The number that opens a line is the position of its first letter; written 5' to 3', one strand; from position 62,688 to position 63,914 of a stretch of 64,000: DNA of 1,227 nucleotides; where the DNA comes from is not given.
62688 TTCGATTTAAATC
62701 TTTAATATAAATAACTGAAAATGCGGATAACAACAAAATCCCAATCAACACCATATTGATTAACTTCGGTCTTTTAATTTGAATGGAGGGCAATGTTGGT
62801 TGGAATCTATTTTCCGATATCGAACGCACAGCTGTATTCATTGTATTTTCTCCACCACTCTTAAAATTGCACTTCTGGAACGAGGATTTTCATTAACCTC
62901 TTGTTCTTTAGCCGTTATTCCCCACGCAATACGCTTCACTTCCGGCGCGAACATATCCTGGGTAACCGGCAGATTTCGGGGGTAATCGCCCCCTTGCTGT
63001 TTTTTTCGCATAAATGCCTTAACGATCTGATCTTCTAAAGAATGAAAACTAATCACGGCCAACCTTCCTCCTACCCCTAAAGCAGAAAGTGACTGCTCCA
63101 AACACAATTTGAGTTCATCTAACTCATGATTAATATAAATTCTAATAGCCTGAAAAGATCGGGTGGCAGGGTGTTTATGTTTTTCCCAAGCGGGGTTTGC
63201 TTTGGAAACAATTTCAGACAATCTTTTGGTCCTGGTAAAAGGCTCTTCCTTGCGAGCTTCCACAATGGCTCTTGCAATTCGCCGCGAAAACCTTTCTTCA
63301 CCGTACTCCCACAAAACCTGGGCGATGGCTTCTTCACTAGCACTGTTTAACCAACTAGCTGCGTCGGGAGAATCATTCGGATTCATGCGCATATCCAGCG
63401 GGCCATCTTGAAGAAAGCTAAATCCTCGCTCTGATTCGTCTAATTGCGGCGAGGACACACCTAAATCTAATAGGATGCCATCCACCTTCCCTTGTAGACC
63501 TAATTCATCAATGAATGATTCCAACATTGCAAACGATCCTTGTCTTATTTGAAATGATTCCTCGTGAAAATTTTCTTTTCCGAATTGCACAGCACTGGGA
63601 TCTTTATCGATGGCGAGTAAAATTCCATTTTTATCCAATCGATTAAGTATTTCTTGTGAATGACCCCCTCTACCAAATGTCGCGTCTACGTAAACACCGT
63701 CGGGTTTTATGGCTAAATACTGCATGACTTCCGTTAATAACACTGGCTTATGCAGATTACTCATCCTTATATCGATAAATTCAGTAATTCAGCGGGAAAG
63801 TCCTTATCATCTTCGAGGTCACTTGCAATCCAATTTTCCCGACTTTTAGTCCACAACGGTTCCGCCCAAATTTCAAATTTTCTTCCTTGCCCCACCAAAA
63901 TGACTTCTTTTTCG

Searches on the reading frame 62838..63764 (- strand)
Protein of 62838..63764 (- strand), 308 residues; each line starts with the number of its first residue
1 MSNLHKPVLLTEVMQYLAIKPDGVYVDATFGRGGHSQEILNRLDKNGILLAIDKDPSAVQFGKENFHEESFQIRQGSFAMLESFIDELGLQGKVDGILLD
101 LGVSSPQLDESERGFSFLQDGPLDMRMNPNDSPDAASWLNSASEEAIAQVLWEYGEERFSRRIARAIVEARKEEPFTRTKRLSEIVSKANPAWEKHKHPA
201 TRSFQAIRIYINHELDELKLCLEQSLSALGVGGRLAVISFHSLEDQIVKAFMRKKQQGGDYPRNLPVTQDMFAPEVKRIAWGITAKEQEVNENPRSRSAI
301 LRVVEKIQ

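Call 57: search_protein_families(library=pfam, proteins=[window:62838-63764:-], max_evalue=0.00001)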
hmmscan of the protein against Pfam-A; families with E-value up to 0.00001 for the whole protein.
window:62838-63764:- (308 aa): 1 family
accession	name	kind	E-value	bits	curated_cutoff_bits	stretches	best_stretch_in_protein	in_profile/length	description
PF01795.25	Methyltransf_5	-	3.8e-113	378.5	27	1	4-307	3-309/309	MraW methylase family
